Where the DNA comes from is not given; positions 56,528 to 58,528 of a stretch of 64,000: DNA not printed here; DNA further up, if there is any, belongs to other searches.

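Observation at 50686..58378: Two paralogous cobalamin-dependent radical SAM enzymes bracket the phosphonate core genes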

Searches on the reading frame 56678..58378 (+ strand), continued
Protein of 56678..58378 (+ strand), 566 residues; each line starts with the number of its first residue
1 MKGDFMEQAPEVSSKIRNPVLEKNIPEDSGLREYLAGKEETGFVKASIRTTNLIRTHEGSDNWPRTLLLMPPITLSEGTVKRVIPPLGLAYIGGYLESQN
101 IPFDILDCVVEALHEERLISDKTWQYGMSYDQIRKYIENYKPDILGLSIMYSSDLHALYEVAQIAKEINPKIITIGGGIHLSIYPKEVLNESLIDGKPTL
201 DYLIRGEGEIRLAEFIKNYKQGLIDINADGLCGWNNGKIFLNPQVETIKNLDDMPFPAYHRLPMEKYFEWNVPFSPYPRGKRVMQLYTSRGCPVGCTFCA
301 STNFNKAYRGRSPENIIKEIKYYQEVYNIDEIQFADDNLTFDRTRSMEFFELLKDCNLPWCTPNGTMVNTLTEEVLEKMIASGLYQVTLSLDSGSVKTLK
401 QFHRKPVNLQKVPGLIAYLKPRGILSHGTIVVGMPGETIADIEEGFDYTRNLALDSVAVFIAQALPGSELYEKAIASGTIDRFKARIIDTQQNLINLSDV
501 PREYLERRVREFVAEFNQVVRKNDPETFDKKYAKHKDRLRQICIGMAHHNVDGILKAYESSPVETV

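Call 62: fold_search(model_id=the predicted structure, library=pdb)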
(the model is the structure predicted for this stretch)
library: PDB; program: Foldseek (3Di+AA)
matches with E <= 10: 1794; with E <= 0.001: 117
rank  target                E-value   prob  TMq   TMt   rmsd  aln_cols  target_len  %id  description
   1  6fd2_B                1.6e-20  1.00  0.61  0.76   7.3       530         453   19  Radical SAM 1,2-diol dehydratase AprD4 in complex with its substrate paromamine (released 2018-01-17)
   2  9n1b                  2.3e-20  1.00  0.59  0.54   4.7       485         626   16  Crystal structure of CysS from Corallococcus sp. CA054B with 5'-deoxyadenosine, methionine, and pantetheinylated 3-metho (released 2026-01-28)
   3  7kdy_A                4.2e-20  1.00  0.59  0.51   7.3       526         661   19  Crystal structure of Streptomyces tokunonesis TokK with hydroxycobalamin, 5'-deoxyadenosine, methionine, and (2R)-pant (released 2022-01-12)
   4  7kdx_B                5.0e-20  1.00  0.60  0.51   6.9       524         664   18  Crystal structure of Streptomyces tokunonesis TokK with hydroxycobalamin, 5'-deoxyadenosine, and methionine (released 2022-01-12)
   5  6wtf_A                8.5e-20  1.00  0.56  0.58   5.4       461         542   15  Structure of radical S-adenosylmethionine methyltransferase, TsrM, from Kitasatospora setae with tryptophan substrate  (released 2020-12-23)
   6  7kdx_A                9.0e-20  1.00  0.59  0.52   7.0       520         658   18  Crystal structure of Streptomyces tokunonesis TokK with hydroxycobalamin, 5'-deoxyadenosine, and methionine (released 2022-01-12)
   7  6wte_B                1.6e-19  1.00  0.56  0.59   5.3       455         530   15  Structure of radical S-adenosylmethionine methyltransferase, TsrM, from Kitasatospora setae with cobalamin and [4Fe-4S (released 2020-12-23)
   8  6fd2_A                2.7e-19  1.00  0.62  0.76   5.1       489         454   20  Radical SAM 1,2-diol dehydratase AprD4 in complex with its substrate paromamine (released 2018-01-17)
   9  6wte_A                2.9e-19  1.00  0.56  0.56   7.0       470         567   16  Structure of radical S-adenosylmethionine methyltransferase, TsrM, from Kitasatospora setae with cobalamin and [4Fe-4S (released 2020-12-23)
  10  6wtf_B                3.3e-19  1.00  0.56  0.59   5.4       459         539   15  Structure of radical S-adenosylmethionine methyltransferase, TsrM, from Kitasatospora setae with tryptophan substrate  (released 2020-12-23)
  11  7kdy_B                3.9e-19  1.00  0.59  0.51   7.1       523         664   18  Crystal structure of Streptomyces tokunonesis TokK with hydroxycobalamin, 5'-deoxyadenosine, methionine, and (2R)-pant (released 2022-01-12)
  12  9n1c                  1.5e-18  1.00  0.58  0.53   5.2       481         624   17  Crystal structure of CysS from Corallococcus sp. CA054B with 5'-deoxyadenosine, methionine, and pantetheinylated 3-ethox (released 2026-01-28)
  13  5ul4                  5.1e-18  1.00  0.60  0.48   7.7       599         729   16  Structure of Cobalamin-dependent S-adenosylmethionine radical enzyme OxsB with aqua-cobalamin and S-adenosylmethionine b (released 2017-04-19)
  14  5ul3                  7.2e-18  1.00  0.57  0.46  10.5       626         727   15  Structure of Cobalamin-dependent S-adenosylmethionine radical enzyme OxsB with aqua-cobalamin bound (released 2017-04-19)
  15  9ccb                  1.2e-17  1.00  0.56  0.74   5.8       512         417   17  X-ray crystal structure of methyl-coenzyme M reductase glutamine methylase (MgmA) from Methanothermobacter marburgensis  (released 2025-01-01)
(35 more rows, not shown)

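Call 63: search_protein_families(library=pfam, proteins=[P0103, L018:9356-9901:+, L018:11625-12389:+, L016:11659-13152:+, L016:16032-17411:-, L016:17408-19024:-, L016:19788-21188:-, L020:12277-13032:+, L020:14767-16536:+, L021:8453-9223:-], max_evalue=0.0001)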
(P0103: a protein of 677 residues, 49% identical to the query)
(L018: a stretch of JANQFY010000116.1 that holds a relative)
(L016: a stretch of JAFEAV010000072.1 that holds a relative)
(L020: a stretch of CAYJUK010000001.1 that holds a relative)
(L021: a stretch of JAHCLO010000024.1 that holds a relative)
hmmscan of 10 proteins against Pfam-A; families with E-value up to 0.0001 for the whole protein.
P0103 (677 aa): 3 families
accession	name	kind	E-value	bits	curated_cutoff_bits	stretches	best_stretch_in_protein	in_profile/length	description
PF04055.27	Radical_SAM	-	1.1e-22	81.4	29.5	1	413-574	2-165/166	Radical SAM superfamily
PF02310.24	B12-binding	-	3.1e-20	72.7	32.1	1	209-338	11-117/121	B12 binding domain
PF01467.32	CTP_transf_like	-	2.1e-16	60.8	21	1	11-131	7-132/133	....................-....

L018:9356-9901:+ (181 aa): 1 family
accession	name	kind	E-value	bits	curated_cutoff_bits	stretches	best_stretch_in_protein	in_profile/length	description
PF01467.32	CTP_transf_like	-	8.9e-13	49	21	1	32-118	8-94/133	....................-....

L018:11625-12389:+ (254 aa): 0 families

L016:11659-13152:+ (497 aa): 2 families
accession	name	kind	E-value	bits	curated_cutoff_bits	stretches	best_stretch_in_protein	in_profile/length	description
PF00144.29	Beta-lactamase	-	3.2e-63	214.3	27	1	30-362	1-317/329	Beta-lactamase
PF11954.13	DUF3471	-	4.6e-11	43.5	29.3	1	401-487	2-89/103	Domain of unknown function (DUF3471)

L016:16032-17411:- (459 aa): 1 family
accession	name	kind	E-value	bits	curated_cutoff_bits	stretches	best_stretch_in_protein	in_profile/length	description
PF01467.32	CTP_transf_like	-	7.8e-12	46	21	1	13-102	9-98/133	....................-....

L016:17408-19024:- (538 aa): 0 families

L016:19788-21188:- (466 aa): 2 families
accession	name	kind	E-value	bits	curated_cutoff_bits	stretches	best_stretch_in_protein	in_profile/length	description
PF08245.18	Mur_ligase_M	-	5.9e-29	101.9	24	1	121-236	1-122/200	Mur ligase middle domain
PF02875.26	Mur_ligase_C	-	3.8e-12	47.6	28.4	1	327-453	1-127/127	Mur ligase, glutamate ligase domain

L020:12277-13032:+ (251 aa): 5 families
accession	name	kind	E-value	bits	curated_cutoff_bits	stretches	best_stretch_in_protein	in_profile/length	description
PF08241.18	Methyltransf_11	-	1.2e-13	51.9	21.2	1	98-181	1-88/95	Methyltransferase domain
PF13649.12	Methyltransf_25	-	2.7e-11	44.5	27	1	97-180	1-93/97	Methyltransferase domain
PF13847.12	Methyltransf_31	-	2.2e-09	37.6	27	1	91-183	1-104/145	Methyltransferase domain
PF08242.18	Methyltransf_12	-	1.1e-08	36.1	30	1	98-175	1-90/98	Methyltransferase domain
PF13489.12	Methyltransf_23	-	3.7e-08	33.7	27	1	73-176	1-107/164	Methyltransferase domain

L020:14767-16536:+ (589 aa): 2 families
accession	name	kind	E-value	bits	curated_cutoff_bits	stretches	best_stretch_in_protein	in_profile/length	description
PF04055.27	Radical_SAM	-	1.2e-12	48.7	29.5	1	267-444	3-158/166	Radical SAM superfamily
PF02310.24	B12-binding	-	2.9e-08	34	32.1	1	103-187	37-120/121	B12 binding domain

L021:8453-9223:- (256 aa): 2 families
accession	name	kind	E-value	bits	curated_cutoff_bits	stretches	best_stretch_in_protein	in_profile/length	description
PF12804.13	NTP_transf_3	-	7.9e-13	49.3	27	1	3-126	1-111/160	MobA-like NTP transferase domain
PF00483.29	NTP_transferase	-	7e-08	32.8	21.2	1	3-124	2-122/245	Nucleotidyl transferase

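Call 65: search_dna_similar(query=window:56678-58378:+, collection=plasmids, mode=protein, max_evalue=1e-20, max_rows=25)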
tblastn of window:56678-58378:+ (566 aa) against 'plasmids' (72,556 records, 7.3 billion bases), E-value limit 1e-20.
Records with a match: 24; places in all: 27; records where one place covers at least 80% of the query: 5.
Best place of each record, by identity: <60% 24.
By first word of the organism name: Streptomyces 4; Lawsonia 3; Azospirillum 2; Skermanella 2; Solidesulfovibrio 2; Eleftheria 1; Kovacikia 1; Clostridium 1; Azoarcus 1; Rhizobium 1; and 6 more.
By predicted mobility (MOB-suite, as given by PLSDB): non-mobilizable 15; mobilizable 8; conjugative 1.
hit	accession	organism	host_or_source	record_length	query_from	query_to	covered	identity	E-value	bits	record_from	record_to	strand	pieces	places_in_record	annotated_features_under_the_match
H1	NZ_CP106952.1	Eleftheria terrae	soil sample,soil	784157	65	513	79%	28.2%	7e-41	166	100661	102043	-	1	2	cobalamin-dependent protein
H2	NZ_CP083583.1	Kovacikia minuta CCNUW1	cell culture,fresh water lake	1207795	20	472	80%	26.7%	2e-27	125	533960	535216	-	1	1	record has no annotation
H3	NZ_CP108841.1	Streptomyces chartreusis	-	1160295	86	540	80%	24.7%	2e-25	119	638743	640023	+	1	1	none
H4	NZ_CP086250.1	Clostridium estertheticum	single colony,beef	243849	84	514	76%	25.3%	2e-27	125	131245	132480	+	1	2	radical SAM protein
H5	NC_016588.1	Azospirillum lipoferum 4B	-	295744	13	507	87%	21.9%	4e-24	115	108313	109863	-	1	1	B12-binding domain-containing radical SAM protein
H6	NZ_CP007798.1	Azospirillum argentinense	Triticum aestivum L.,Root,wheat ...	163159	65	521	81%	23.2%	6e-24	114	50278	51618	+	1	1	cobalamin-dependent protein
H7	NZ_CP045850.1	Streptomyces clavuligerus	pure culture single spore ...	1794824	83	483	71%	26.2%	2e-31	137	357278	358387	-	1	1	none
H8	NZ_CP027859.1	Streptomyces clavuligerus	Cell culture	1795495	83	483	71%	26.2%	2e-31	137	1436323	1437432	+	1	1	none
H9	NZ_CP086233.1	Streptomyces clavuligerus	whole organism,soil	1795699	83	483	71%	26.2%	2e-31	137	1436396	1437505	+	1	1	none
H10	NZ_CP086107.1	Skermanella mucosa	single cell,crude oil contaminated ...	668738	65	455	69%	26.7%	1e-28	129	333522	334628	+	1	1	bchE: magnesium-protoporphyrin IX monomethyl ester anaerobic oxidative ...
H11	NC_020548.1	Azoarcus sp. KH32C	-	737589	141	534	70%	26.0%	3e-31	137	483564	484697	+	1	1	radical SAM protein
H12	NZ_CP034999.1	Rhizobium acidisoli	Phaseolus vulgaris,root nodule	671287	72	537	82%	21.9%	1e-22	110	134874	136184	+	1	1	radical SAM protein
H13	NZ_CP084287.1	Caballeronia zhejiangensis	Anasa tristis,Cell culture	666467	160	516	63%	28.5%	7e-22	108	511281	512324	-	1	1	hpnJ: hopanoid biosynthesis associated radical SAM protein HpnJ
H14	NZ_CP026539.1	Solidesulfovibrio carbinolicus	-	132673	77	478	71%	25.0%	6e-29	130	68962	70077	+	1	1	radical SAM protein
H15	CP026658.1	Deltaproteobacteria bacterium Smac51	cockroach,pure culture,hindgut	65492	161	543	68%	26.2%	4e-23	112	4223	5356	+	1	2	hypothetical protein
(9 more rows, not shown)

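Call 66: find_encoding_contigs(protein=P0006, flank=10000, max_places=1)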
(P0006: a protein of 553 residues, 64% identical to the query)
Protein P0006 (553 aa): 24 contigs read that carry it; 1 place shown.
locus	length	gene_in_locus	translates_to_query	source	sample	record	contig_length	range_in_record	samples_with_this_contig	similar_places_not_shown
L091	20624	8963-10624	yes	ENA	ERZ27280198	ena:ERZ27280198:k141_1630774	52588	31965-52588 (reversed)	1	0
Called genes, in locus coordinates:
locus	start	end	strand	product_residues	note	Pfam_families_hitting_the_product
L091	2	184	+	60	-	?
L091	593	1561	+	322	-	PF06560:GPI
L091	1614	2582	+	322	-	PF00294:PfkB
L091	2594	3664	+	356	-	PF01408:GFO_IDH_MocA, PF22725:GFO_IDH_MocA_C3, PF02894:GFO_IDH_MocA_C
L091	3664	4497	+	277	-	PF01261:AP_endonuc_2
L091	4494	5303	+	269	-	PF00561:Abhydrolase_1, PF12146:Hydrolase_4 (weak), PF12697:Abhydrolase_6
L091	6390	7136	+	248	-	PF00483:NTP_transferase, PF01128:IspD (weak), PF12804:NTP_transf_3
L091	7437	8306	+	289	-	PF01066:CDP-OH_P_transf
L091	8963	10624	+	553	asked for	PF02310:B12-binding, PF04055:Radical_SAM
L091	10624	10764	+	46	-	-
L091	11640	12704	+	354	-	PF03848:TehB (weak), PF05175:MTS (weak), PF13489:Methyltransf_23 (weak), PF13649:Methyltransf_25, PF13847:Methyltransf_31, PF08241:Methyltransf_11, PF08242:Methyltransf_12 (weak)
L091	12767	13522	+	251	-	PF01636:APH (weak)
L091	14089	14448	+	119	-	-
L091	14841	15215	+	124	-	PF19581:Glyoxalase_7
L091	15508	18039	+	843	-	PF17389:Bac_rhamnosid6H, PF17390:Bac_rhamnosid_C (weak)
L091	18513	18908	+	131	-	-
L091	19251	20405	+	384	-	PF01408:GFO_IDH_MocA, PF03447:NAD_binding_3 (weak), PF22725:GFO_IDH_MocA_C3, PF02894:GFO_IDH_MocA_C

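Call 67: find_encoding_contigs(protein=P0008, flank=10000, max_places=1)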
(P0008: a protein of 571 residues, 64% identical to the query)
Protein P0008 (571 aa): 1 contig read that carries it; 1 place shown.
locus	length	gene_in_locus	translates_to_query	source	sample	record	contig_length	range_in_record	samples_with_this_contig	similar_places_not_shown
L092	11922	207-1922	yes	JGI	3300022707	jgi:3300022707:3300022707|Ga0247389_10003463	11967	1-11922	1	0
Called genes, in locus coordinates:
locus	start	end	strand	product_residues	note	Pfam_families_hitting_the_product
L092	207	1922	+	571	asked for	PF02310:B12-binding, PF04055:Radical_SAM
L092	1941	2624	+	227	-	PF04991:LicD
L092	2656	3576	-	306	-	PF13489:Methyltransf_23 (faint), PF13649:Methyltransf_25 (weak)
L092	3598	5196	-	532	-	PF24793:GINT1_N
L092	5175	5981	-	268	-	PF01209:Ubie_methyltran, PF05175:MTS (weak), PF13489:Methyltransf_23, PF06325:PrmA, PF13847:Methyltransf_31, PF08241:Methyltransf_11, PF08242:Methyltransf_12, PF13649:Methyltransf_25, +1 more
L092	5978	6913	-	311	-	PF00535:Glycos_transf_2, PF10111:Glyco_tranf_2_2 (weak), PF13641:Glyco_tranf_2_3, PF10111:Glyco_tranf_2_2 (weak)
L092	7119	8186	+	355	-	PF09826:Beta_propel (faint), PF08309:LVIVD (faint)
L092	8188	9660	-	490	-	-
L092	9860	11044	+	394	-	PF13439:Glyco_transf_4, PF13579:Glyco_trans_4_4, PF00534:Glycos_transf_1, PF13692:Glyco_trans_1_4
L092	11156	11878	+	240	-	PF00483:NTP_transferase, PF12804:NTP_transf_3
